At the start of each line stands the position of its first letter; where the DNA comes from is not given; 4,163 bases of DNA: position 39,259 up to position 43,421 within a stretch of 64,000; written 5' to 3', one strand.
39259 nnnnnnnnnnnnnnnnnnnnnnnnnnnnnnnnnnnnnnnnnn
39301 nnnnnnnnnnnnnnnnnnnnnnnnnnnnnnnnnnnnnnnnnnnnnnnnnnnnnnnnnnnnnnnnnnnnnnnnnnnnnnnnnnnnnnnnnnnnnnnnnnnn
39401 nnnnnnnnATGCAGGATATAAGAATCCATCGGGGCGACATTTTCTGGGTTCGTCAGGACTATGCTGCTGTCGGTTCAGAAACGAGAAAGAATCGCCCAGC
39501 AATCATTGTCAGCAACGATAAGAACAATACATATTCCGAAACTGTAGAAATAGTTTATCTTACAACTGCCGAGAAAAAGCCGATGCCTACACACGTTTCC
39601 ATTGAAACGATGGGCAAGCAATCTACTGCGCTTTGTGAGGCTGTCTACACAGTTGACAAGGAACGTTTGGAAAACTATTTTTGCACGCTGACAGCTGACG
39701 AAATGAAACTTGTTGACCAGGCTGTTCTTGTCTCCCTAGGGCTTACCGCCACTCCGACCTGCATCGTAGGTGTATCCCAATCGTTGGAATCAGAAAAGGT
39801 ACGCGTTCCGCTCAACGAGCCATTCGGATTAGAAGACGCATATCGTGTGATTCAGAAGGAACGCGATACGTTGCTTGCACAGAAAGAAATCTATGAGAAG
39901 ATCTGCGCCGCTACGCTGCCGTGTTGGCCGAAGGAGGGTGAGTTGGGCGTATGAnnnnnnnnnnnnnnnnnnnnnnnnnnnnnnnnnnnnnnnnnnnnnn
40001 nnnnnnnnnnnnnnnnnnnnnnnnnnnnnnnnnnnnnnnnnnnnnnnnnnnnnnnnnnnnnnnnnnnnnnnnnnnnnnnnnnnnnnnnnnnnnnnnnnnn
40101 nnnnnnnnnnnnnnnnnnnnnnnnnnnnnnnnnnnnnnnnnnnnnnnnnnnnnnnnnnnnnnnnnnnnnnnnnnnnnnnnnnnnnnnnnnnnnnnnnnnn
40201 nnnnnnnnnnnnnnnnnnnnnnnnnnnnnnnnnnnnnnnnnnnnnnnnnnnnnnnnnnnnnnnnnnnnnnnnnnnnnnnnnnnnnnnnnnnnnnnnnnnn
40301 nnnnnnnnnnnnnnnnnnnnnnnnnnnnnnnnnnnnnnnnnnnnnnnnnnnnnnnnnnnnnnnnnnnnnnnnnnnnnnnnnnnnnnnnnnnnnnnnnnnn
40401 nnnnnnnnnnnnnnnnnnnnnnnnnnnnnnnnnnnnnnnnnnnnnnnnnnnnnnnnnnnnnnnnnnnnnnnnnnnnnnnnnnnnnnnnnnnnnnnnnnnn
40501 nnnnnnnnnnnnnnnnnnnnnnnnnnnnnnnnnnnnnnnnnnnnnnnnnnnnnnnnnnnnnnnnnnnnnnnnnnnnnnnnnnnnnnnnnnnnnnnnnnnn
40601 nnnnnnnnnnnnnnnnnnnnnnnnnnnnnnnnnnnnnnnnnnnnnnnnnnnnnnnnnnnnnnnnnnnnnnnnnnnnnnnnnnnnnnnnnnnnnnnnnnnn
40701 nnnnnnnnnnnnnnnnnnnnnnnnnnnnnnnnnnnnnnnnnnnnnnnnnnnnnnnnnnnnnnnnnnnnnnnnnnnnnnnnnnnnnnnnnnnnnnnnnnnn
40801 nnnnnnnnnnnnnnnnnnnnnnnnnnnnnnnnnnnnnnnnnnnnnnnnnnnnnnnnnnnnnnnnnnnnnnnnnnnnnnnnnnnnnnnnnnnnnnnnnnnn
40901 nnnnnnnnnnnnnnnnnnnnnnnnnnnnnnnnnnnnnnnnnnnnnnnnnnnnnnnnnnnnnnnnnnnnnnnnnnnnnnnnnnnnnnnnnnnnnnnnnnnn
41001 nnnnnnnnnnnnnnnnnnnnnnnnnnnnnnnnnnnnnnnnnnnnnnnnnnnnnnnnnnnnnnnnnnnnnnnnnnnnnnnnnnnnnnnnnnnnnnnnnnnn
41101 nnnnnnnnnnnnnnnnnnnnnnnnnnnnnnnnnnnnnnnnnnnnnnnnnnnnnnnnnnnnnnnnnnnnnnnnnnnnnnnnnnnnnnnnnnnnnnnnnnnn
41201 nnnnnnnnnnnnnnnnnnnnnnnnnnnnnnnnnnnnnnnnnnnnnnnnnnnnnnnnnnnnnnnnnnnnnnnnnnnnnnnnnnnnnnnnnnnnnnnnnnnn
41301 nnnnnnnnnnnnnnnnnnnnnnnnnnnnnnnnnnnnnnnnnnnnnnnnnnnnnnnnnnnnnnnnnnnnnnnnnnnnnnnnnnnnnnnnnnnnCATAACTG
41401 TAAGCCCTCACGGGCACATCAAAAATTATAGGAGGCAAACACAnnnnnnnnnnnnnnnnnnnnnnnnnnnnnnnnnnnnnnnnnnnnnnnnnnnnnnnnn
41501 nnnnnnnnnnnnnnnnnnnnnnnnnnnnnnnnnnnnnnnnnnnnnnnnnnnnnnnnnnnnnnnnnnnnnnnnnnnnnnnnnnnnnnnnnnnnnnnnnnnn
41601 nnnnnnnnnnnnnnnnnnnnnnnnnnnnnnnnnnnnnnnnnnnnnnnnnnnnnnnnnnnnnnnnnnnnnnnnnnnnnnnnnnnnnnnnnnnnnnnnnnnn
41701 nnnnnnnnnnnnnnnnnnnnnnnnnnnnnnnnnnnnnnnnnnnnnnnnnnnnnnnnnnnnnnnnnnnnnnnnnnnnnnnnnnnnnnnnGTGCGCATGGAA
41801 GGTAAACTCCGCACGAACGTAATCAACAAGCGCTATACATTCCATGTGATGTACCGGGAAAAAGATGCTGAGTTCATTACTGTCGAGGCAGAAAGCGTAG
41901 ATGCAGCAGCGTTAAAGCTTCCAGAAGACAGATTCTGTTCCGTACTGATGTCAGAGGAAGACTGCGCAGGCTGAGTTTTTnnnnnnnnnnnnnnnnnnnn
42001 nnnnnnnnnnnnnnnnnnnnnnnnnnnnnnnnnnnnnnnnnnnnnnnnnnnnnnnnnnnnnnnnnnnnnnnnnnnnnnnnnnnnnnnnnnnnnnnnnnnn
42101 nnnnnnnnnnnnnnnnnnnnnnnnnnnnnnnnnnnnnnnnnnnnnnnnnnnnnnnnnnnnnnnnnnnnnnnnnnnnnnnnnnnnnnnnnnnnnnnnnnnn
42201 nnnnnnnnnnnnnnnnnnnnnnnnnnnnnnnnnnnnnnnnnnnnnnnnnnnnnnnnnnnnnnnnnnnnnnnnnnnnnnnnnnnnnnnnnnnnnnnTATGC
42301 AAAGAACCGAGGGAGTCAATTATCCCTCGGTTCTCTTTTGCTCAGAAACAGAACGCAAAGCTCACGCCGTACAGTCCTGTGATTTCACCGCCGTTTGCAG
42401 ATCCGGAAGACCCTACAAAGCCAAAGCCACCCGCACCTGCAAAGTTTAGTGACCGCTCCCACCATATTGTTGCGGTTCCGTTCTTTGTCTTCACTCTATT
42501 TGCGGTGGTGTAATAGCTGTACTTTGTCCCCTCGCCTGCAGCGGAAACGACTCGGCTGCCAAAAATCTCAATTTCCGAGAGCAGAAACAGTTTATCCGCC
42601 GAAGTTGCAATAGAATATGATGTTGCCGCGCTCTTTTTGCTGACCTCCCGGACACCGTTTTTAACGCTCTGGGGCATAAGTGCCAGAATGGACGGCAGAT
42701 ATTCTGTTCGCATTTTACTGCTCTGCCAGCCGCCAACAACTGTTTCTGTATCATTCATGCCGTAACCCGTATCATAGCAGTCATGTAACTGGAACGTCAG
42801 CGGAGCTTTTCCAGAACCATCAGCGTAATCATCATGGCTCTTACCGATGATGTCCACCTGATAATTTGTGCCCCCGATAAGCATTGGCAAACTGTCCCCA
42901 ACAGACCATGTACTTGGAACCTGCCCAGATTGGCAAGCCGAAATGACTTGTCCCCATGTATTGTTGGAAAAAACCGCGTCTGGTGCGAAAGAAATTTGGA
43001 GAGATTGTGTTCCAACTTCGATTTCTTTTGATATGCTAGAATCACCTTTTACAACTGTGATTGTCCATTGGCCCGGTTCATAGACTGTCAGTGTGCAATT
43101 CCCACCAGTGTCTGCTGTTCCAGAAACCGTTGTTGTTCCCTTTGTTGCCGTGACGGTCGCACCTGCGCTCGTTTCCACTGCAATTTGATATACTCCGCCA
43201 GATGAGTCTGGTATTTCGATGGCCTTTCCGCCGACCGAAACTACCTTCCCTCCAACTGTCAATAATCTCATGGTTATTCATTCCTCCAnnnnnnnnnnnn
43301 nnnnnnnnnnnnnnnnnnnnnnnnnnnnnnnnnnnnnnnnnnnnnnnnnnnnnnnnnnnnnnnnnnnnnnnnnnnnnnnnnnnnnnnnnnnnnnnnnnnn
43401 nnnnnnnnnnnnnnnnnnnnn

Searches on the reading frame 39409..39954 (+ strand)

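Call 52: search_protein_families(library=phrogs, proteins=[window:39409-39954:+], max_evalue=0.0001)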
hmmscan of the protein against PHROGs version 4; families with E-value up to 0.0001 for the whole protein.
window:39409-39954:+ (181 aa): 2 families
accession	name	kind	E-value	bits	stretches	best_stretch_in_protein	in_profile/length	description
phrog_1936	-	moron, auxiliary metabolic gene and host takeover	3.7e-34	119.2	1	2-126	5-135/188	MazF-like growth inhibitor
phrog_35650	-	moron, auxiliary metabolic gene and host takeover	4.7e-05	24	1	4-108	15-131/224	MazF-like growth inhibitor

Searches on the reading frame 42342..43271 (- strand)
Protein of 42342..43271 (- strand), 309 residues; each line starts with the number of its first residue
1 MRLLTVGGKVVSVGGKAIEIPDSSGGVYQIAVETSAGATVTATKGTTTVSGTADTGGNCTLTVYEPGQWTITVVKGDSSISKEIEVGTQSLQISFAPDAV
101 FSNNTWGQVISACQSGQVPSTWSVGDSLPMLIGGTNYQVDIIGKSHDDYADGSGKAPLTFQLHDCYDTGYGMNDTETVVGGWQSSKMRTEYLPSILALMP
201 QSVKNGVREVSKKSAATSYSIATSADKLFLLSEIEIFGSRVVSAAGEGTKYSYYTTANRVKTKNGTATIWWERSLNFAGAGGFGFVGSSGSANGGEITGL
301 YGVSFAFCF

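Call 14: search_protein_families(library=pfam, proteins=[window:42342-43271:-], max_evalue=0.001)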
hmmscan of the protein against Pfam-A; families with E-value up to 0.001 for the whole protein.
window:42342-43271:- (309 aa): 1 family
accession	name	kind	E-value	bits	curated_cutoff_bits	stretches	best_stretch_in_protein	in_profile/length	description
PF19789.6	DUF6273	-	2.6e-08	34.4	23.5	1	199-308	50-169/172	Domain of unknown function (DUF6273)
